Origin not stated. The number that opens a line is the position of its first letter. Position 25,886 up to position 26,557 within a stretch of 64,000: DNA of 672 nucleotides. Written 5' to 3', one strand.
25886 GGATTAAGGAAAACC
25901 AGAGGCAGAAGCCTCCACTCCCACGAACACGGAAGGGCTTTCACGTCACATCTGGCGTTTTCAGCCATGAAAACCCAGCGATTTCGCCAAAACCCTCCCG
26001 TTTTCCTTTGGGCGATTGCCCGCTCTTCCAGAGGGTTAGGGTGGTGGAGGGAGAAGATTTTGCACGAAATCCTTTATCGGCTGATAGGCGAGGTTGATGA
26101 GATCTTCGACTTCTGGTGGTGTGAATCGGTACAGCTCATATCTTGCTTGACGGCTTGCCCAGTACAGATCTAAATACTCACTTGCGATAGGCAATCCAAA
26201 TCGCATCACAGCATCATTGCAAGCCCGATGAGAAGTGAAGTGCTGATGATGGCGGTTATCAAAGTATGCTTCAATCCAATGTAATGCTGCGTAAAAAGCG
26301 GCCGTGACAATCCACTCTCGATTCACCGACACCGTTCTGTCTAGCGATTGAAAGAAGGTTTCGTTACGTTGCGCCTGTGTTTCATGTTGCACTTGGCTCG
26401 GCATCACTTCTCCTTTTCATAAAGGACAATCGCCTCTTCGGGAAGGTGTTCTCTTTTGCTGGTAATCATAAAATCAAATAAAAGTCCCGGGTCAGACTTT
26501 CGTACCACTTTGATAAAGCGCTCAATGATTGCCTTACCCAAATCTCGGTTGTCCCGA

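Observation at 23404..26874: Lower-GC island of minus-strand hypothetical genes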

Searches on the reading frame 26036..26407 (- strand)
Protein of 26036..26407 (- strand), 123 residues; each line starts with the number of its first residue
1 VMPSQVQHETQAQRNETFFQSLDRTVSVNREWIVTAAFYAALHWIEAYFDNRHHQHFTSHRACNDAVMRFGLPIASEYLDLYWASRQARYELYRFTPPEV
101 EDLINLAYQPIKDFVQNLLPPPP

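Call 3: search_protein_families(library=pfam, proteins=[window:26036-26407:-], max_evalue=1)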
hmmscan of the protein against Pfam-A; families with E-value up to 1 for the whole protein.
window:26036-26407:- (123 aa): 0 families

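Call 4: search_protein_families(library=padloc, proteins=[window:26036-26407:-], max_evalue=1)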
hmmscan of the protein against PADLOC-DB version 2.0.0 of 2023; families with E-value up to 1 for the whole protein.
window:26036-26407:- (123 aa): 0 families

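Call 5: search_protein_families(library=ncbifam, proteins=[window:26036-26407:-], max_evalue=1)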
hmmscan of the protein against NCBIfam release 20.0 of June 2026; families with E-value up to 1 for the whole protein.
window:26036-26407:- (123 aa): 0 families

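Call 9: search_protein_families(library=phrogs, proteins=[window:26036-26407:-], max_evalue=1)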
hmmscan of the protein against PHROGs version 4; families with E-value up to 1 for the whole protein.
window:26036-26407:- (123 aa): 0 families

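Call 12: search_solved_structures(query=window:26036-26407:-, max_evalue=10, show_alignments=2)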
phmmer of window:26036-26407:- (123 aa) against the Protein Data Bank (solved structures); distinct sequences matched with E-value up to 10: 0.

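Call 32: search_protein_families(library=pfam, proteins=[P0007, L005:7191-7529:+, L005:7399-8190:+, L005:8819-10087:+, L005:7690-8190:+], max_evalue=1)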
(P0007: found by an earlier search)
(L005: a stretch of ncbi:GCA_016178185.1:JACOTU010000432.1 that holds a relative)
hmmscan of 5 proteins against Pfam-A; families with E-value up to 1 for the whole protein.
P0007 (122 aa): 0 families

L005:7191-7529:+ (112 aa): 1 family
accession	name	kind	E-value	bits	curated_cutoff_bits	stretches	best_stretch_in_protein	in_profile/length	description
PF14013.11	MT0933_antitox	-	0.091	13.5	27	1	87-108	27-48/49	MT0933-like antitoxin protein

L005:7399-8190:+ (263 aa): 1 family
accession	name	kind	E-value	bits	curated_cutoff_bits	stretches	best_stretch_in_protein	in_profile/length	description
PF04355.18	BamE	-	0.028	14.7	23.2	1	103-120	10-27/71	Outer membrane protein assembly factor BamE domain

L005:8819-10087:+ (422 aa): 13 families
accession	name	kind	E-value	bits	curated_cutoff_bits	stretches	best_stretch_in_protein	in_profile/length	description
PF07693.20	KAP_NTPase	-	6.7e-05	22.7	20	1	154-227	125-172/293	KAP family P-loop domain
PF25199.1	nSTAND_NTPase5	-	8.8e-05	22.8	34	1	31-87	27-85/145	Novel STAND NTPase 5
PF13173.12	AAA_14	-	8.9e-05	22.9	27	1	48-136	5-88/129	AAA domain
PF13191.12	AAA_16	-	0.0017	19.3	32.6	1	41-219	20-145/167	AAA ATPase domain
PF00437.27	T2SSE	-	0.007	15.5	24.9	1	46-82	143-178/370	Type II/IV secretion system protein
PF13401.12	AAA_22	-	0.0084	16.9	27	1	45-230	5-108/130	AAA domain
PF20720.3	nSTAND3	-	0.013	15.6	27.2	1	40-84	12-57/155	Novel STAND NTPase 3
PF03266.21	NTPase_1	-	0.046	14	23.9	0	141-218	4-84/168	NTPase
PF10412.15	TrwB_AAD_bind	-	0.089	12.1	20.5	1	43-72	13-42/387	Type IV secretion-system coupling protein DNA-binding domain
PF04665.18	Pox_A32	-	0.099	12.5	22.8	1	43-78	11-46/242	Poxvirus A32 protein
PF01261.30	AP_endonuc_2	-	0.11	12.6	31.1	1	137-230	72-163/249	Xylose isomerase-like TIM barrel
PF02563.21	Poly_export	-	0.14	12.8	28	1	156-186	37-67/77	Polysaccharide biosynthesis/export protein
PF00377.23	Prion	-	0.14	12.6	25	1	333-356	60-83/116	Prion/Doppel alpha-helical domain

L005:7690-8190:+ (166 aa): 2 families
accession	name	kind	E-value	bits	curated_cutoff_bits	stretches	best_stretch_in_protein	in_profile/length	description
PF04355.18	BamE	-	0.016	15.4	23.2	1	7-23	11-27/71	Outer membrane protein assembly factor BamE domain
PF24880.1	DUF7738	-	0.12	13.3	24.6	1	7-55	15-66/103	Domain of unknown function (DUF7738)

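Call 36: find_homologous_proteins(query=window:26039-26404:-, max_evalue=0.01)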
Query window:26039-26404:- (122 aa): 19 proteins with E <= 0.01 among 20 candidates.
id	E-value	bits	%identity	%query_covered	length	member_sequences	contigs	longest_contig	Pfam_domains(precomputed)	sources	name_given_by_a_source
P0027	7.2e-79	280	100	100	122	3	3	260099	-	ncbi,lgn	-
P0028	6.7e-72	257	94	100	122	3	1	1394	-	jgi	-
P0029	8.5e-62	224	82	99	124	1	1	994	-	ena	-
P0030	7.5e-59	215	83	95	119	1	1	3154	-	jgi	jgi:hypothetical protein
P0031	1.8e-58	214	80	100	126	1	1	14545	-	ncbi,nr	ncbi:hypothetical protein HYR99_23675 [Candidatus Poribacteria bacterium]|nr:hypothetical protein [C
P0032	1.9e-52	194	74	99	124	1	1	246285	-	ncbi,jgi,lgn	-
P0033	8.6e-52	192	72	98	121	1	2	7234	-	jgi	-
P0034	2.0e-49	184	72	100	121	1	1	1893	-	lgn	-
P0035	6.6e-49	183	71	100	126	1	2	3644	-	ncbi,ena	-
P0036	2.8e-48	181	72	95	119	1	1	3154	-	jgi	jgi:hypothetical protein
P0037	6.2e-48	180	70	100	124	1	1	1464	-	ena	-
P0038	2.2e-47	178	68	100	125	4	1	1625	-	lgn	-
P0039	2.3e-47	178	68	100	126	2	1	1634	-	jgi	jgi:hypothetical protein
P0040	1.7e-44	169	63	97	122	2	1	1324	-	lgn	-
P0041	4.2e-43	164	62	97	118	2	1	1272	-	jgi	jgi:hypothetical protein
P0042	6.3e-43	163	67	99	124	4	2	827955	-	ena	-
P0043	4.9e-42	161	64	99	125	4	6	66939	-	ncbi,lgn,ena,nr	ncbi:hypothetical protein H8E77_07335 [bacterium]|nr:hypothetical protein [bacterium]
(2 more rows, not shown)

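Call 38: search_solved_structures(query=A4, max_evalue=10, show_alignments=3)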
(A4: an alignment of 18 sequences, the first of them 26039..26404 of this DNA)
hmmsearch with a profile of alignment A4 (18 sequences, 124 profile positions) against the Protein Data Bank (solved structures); distinct sequences matched with E-value up to 10: 2.
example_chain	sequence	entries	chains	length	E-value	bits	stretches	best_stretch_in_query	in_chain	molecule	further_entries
8a6m_A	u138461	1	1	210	1.1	12.6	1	32-97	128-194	Isoform 1B of Synaptogyrin-1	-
2btv_P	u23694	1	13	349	1.4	12.3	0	10-26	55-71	PROTEIN (VP7 CORE PROTEIN)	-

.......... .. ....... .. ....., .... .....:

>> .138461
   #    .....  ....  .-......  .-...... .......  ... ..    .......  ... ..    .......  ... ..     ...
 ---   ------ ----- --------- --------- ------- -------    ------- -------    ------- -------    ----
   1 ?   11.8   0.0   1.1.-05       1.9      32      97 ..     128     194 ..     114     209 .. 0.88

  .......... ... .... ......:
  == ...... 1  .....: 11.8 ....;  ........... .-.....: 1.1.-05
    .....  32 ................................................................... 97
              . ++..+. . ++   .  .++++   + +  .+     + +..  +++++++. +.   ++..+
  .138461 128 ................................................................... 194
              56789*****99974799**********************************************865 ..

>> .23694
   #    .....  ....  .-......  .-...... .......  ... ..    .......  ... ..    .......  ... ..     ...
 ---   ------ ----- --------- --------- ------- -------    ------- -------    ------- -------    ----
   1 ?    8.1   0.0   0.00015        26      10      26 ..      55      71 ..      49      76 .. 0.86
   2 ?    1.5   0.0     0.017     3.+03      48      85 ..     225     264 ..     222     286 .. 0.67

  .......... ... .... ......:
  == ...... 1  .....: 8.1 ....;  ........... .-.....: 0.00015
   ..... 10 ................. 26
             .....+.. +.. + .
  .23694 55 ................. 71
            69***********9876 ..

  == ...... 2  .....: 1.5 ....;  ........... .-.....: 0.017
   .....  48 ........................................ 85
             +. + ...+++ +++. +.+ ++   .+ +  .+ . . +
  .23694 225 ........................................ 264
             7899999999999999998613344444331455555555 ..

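Call 40: find_encoding_contigs(protein=P0032, flank=6000, max_places=2)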
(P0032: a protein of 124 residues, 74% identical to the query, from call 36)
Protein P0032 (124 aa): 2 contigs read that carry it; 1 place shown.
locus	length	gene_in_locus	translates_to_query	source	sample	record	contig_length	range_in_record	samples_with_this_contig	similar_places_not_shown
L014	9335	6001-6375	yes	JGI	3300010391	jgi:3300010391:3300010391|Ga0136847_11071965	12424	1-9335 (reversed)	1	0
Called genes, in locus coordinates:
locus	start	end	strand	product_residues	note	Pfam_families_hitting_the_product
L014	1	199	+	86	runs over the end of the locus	PF14076:DUF4258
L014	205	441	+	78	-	-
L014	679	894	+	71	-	-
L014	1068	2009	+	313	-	-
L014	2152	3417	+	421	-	PF13393:tRNA-synt_His, PF00587:tRNA-synt_2b, PF03129:HGTP_anticodon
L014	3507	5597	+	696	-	PF00930:DPPIV_N (faint), PF26549:Tricorn_N, PF07676:PD40, PF26550:Tricorn_2nd (weak), PF26549:Tricorn_N, PF20434:BD-FAE, PF00326:Peptidase_S9, PF01738:DLH (weak), +2 more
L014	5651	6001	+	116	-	-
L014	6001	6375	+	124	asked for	-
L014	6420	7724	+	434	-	PF02463:SMC_N (weak), PF13175:AAA_15, PF13304:AAA_21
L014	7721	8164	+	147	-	-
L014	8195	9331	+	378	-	PF04055:Radical_SAM, PF19288:CofH_C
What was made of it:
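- A paralogous pair in L014 sits next to an AAA_15/AAA_21 ATPase gene (call 40).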

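Call 41: find_encoding_contigs(protein=P0042, flank=6000, max_places=2)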
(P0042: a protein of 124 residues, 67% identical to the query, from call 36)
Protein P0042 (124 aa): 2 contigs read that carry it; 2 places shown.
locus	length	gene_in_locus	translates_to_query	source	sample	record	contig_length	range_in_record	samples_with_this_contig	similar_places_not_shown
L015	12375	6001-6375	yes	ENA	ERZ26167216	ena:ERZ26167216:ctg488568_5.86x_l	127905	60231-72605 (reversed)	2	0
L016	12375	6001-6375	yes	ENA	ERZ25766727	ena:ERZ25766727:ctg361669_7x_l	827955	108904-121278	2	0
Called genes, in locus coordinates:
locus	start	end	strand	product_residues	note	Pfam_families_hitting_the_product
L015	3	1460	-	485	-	-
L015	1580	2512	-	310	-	-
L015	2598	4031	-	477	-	-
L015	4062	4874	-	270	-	PF01887:SAM_HAT_N, PF20257:SAM_HAT_C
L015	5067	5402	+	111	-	-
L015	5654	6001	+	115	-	-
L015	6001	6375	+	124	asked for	-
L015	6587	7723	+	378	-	PF04055:Radical_SAM, PF19288:CofH_C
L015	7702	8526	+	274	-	PF02621:VitK2_biosynth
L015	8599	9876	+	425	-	PF00132:Hexapep (weak)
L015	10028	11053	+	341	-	PF02562:PhoH, PF13604:AAA_30, PF01695:IstB_IS21 (faint), PF13245:AAA_19 (weak)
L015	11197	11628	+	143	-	PF02130:YbeY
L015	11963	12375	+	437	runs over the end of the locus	PF01595:CNNM, PF00571:CBS (weak), PF03471:CorC_HlyC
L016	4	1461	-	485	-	-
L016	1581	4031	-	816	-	-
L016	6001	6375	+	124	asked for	-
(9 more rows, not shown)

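Call 42: find_encoding_contigs(protein=P0043, flank=6000, max_places=3)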
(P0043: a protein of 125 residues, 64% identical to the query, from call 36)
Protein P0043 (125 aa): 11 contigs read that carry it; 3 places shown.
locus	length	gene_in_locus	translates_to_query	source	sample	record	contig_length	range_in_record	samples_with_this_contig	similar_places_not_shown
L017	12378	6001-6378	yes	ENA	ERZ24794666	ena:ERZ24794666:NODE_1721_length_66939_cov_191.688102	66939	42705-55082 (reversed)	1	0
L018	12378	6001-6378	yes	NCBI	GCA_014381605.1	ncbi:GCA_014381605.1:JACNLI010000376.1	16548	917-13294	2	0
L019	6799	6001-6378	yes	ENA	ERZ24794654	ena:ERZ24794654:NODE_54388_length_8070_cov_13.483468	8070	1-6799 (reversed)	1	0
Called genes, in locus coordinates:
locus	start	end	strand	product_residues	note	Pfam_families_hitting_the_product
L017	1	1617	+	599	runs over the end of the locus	PF00772:DnaB, PF03796:DnaB_C, PF13481:AAA_25, PF14890:Intein_splicing, PF03796:DnaB_C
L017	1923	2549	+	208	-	-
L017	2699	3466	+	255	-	PF02463:SMC_N (faint), PF00005:ABC_tran, PF13304:AAA_21 (faint)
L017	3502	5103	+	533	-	PF02470:MlaD, PF04513:Baculo_PEP_C (faint), PF04108:ATG17_like (weak), PF28544:Helical_needle, PF27164:Aq_493_lipo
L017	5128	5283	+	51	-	-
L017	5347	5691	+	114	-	-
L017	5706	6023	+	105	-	-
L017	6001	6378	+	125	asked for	-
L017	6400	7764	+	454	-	PF18073:Zn_ribbon_LapB, PF00154:RecA_N (weak), PF03796:DnaB_C, PF06745:ATPase, PF13481:AAA_25, PF23442:DUF7125, PF13401:AAA_22 (weak), PF13541:ChlI, +2 more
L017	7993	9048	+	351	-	PF27675:YCF81_N, PF01850:PIN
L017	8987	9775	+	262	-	PF01128:IspD, PF02348:CTP_transf_3 (weak), PF12804:NTP_transf_3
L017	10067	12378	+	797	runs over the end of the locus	PF02901:PFL-like, PF01228:Gly_radical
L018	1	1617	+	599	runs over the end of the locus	PF00772:DnaB, PF03796:DnaB_C, PF13481:AAA_25, PF14890:Intein_splicing, PF03796:DnaB_C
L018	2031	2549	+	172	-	-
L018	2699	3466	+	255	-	PF02463:SMC_N (faint), PF00005:ABC_tran, PF13304:AAA_21 (faint)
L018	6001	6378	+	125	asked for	-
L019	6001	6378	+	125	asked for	-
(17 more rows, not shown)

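Call 48: search_protein_families(library=pfam, proteins=[P0048, P0053, P0057, P0060, P0073, P0157, P0062, P0055, P0047, P0046], max_evalue=0.001)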
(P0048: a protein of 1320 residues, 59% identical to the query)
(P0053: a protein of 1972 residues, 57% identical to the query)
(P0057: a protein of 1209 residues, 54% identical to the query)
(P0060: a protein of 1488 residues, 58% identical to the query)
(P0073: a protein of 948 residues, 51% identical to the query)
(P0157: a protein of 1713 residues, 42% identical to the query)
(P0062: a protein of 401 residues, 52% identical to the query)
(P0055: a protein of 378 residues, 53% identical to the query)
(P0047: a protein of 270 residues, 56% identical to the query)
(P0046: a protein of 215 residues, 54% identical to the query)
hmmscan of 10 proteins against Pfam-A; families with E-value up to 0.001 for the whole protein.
P0048 (1320 aa): 3 families
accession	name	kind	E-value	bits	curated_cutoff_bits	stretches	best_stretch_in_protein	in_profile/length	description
PF05593.20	RHS_repeat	-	4.2e-111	362.1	22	14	648-681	1-34/38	RHS Repeat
PF20148.4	DUF6531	-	1.5e-08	35.3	24.1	1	65-148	2-71/74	Domain of unknown function (DUF6531)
PF23414.1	Beta-prop_EML_2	-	0.00044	20.2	90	0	602-720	43-162/266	Echinoderm microtubule-associated protein second beta-propeller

P0053 (1972 aa): 6 families
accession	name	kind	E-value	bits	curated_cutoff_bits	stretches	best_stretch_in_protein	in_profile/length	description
PF12256.14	TcdB_toxin_midN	-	4.9e-30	104.6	24.8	1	711-831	29-169/181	Insecticide toxin TcdB middle/N-terminal region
PF03534.18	SpvB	-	7.7e-26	91.4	22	2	151-231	101-185/287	Salmonella virulence plasmid 65kDa B protein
PF13517.12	FG-GAP_3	-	8.4e-24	84.4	26.9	5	493-559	1-60/61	FG-GAP-like repeat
PF05593.20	RHS_repeat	-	2e-23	82.7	22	1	1314-1341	1-28/38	RHS Repeat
PF01839.29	FG-GAP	-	3.3e-19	68.8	22.1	0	487-502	3-18/37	FG-GAP repeat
PF16743.10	PliI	-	2.4e-05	24.4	27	0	685-729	41-79/123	Periplasmic lysozyme inhibitor of I-type lysozyme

P0057 (1209 aa): 4 families
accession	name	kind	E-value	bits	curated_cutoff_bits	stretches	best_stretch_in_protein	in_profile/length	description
PF05593.20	RHS_repeat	-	4.3e-72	237.7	22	7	479-510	4-35/38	RHS Repeat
PF25023.1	TEN_YD-shell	-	7.4e-14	51.2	50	1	794-966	648-829/909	Teneurin YD-shell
PF15283.12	DUF4595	-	6.5e-08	33.2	34.2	0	407-476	31-107/202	Domain of unknown function (DUF4595) with porin-like fold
PF20148.4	DUF6531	-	2.6e-07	31.3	24.1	1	61-133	1-74/74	Domain of unknown function (DUF6531)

P0060 (1488 aa): 3 families
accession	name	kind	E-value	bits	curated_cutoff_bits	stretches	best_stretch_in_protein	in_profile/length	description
PF05593.20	RHS_repeat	-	2.6e-44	149.2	22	2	647-686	1-37/38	RHS Repeat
PF12256.14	TcdB_toxin_midN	-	1.2e-14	54.5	24.8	1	124-224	64-163/181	Insecticide toxin TcdB middle/N-terminal region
PF20041.5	DUF6443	-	9.5e-08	32.8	27.8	1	531-643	12-113/137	Domain of unknown function (DUF6443)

P0073 (948 aa): 1 family
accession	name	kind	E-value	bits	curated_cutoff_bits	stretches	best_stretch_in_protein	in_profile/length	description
PF13332.12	Fil_haemagg_2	-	1.4e-35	123.4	22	2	225-383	4-167/170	Hemagglutinin repeat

P0157 (1713 aa): 1 family
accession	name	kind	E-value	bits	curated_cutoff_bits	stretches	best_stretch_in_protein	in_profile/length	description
PF05593.20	RHS_repeat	-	2e-06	28.5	22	0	492-513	10-31/38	RHS Repeat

P0062 (401 aa): 0 families

P0055 (378 aa): 0 families

P0047 (270 aa): 0 families

P0046 (215 aa): 1 family
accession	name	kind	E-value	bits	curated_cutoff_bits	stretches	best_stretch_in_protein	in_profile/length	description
PF14449.11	PT-TG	-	4.7e-16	59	23.5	1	57-119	3-63/68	Pre-toxin TG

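Call 53: find_related_loci(query=A4, collection=genome_contigs, flank=4000)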
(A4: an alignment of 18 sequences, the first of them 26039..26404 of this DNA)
Query A4 (122 aa) in genome_contigs; peptide patterns used: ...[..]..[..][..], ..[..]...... (x = any residue, [..] = any of these).
66 stretches matched a pattern, but none encodes a relative of the query by tblastn (E <= 1e-3).
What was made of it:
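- Tried and rejected: The genome_contigs scan for the HEPN family found nothing (call 53).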

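Call 55: find_related_loci(query=A4, collection=metagenome_contigs, flank=3000)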
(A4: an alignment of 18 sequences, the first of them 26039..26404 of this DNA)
Query A4 (122 aa) in metagenome_contigs; peptide patterns used: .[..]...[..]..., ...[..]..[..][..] (x = any residue, [..] = any of these).
326 stretches matched a pattern; 8 encode a relative of the query (tblastn E <= 1e-3); 8 distinct loci.
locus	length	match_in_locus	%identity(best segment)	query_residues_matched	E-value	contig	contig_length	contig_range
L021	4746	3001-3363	71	1-121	1e-57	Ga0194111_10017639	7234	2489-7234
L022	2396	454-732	89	1-93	2e-56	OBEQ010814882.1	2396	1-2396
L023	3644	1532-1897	70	1-122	1e-54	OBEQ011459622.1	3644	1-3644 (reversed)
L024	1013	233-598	69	1-122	4e-57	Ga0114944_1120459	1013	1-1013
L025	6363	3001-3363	64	1-121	1e-48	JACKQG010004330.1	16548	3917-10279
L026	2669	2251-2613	61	1-121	1e-48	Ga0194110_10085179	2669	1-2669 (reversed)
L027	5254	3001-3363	62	1-121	8e-48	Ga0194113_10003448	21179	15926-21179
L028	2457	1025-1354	31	6-105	1e-10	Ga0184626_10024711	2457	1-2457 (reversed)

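Call 60: search_solved_structures(query=A6, max_evalue=10, show_alignments=2)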
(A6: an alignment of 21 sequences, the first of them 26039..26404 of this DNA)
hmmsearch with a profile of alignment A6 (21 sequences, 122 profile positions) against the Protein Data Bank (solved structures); distinct sequences matched with E-value up to 10: 1.
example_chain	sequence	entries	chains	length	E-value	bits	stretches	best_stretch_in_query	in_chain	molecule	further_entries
8a6m_A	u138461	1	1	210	0.29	14.5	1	34-101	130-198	Isoform 1B of Synaptogyrin-1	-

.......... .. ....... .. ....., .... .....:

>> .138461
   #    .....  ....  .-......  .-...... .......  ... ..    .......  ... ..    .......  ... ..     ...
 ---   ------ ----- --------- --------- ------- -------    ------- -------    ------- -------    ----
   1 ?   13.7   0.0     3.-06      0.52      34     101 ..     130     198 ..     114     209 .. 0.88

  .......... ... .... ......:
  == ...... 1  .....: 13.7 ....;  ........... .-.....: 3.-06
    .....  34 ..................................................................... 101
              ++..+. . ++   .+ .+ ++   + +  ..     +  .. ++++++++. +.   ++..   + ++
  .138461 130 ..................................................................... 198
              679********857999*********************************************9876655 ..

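Call 67: predict_structure(alignment_id=A4)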
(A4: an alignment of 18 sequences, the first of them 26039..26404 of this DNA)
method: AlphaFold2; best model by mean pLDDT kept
length: 122 residues; sequences in the alignment: 18
mean_pLDDT: 90.3   pTM: 0.85
mean pLDDT of the five models: 90.3, 89.4, 88.7, 59.5, 57.1
residues with pLDDT >= 90: 93; 70-90: 20; 50-70: 9; < 50: 0
segments of 3 or more residues with pLDDT < 50: none
pLDDT, mean of each block of 10 residues (from residue 1): 88 92 74 96 94 89 92 95 95 93 97 85 56
secondary structure, 60 per line:
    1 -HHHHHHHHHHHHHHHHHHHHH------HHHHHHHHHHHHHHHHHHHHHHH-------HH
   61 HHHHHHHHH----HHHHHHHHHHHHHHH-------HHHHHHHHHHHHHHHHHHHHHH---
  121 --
elements in order: H2-22 H29-51 H59-69 H74-88 H96-117
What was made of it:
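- On HEPN superfamily: AF2 pLDDT 90.3, pTM 0.85 (call 67). Invariant R88 sits at the end of the helix spanning 74-88 (call 67).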
